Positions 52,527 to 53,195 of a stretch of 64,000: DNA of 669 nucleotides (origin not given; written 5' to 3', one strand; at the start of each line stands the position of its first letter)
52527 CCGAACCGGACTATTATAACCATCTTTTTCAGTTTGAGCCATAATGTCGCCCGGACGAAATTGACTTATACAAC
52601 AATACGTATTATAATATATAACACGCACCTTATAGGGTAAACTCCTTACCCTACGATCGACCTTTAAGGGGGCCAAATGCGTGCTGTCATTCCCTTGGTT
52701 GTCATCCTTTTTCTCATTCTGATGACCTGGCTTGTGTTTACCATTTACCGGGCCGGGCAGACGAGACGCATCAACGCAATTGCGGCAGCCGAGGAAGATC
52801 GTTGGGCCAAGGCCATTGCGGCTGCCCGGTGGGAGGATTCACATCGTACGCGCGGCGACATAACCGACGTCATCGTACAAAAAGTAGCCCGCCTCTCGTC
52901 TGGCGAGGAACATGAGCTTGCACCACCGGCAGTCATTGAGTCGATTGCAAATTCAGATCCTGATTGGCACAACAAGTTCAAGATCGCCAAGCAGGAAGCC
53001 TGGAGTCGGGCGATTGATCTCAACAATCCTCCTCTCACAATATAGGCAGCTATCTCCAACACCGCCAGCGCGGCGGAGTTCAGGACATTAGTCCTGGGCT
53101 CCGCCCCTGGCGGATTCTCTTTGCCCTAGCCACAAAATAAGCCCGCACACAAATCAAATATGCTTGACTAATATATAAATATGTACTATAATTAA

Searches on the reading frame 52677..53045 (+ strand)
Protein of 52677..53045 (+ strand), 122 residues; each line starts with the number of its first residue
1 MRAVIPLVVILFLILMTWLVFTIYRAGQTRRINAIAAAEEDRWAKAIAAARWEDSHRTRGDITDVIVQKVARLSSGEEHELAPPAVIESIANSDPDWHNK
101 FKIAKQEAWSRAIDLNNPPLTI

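Call 9: search_protein_families(library=pfam, proteins=[window:52677-53045:+], max_evalue=0.01)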
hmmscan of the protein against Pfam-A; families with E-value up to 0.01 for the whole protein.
window:52677-53045:+ (122 aa): 0 families

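Call 10: search_protein_families(library=ncbifam, proteins=[window:52677-53045:+], max_evalue=0.01)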
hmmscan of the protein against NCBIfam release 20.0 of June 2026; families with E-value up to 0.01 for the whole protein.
window:52677-53045:+ (122 aa): 0 families

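Call 63: search_protein_families(library=pfam, proteins=[window:52677-53045:+], max_evalue=1)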
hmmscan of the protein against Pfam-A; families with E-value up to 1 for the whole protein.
window:52677-53045:+ (122 aa): 1 family
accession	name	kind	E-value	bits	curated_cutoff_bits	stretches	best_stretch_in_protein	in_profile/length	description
PF06667.17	PspB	-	0.025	15.1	25.6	1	4-50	6-50/73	Phage shock protein B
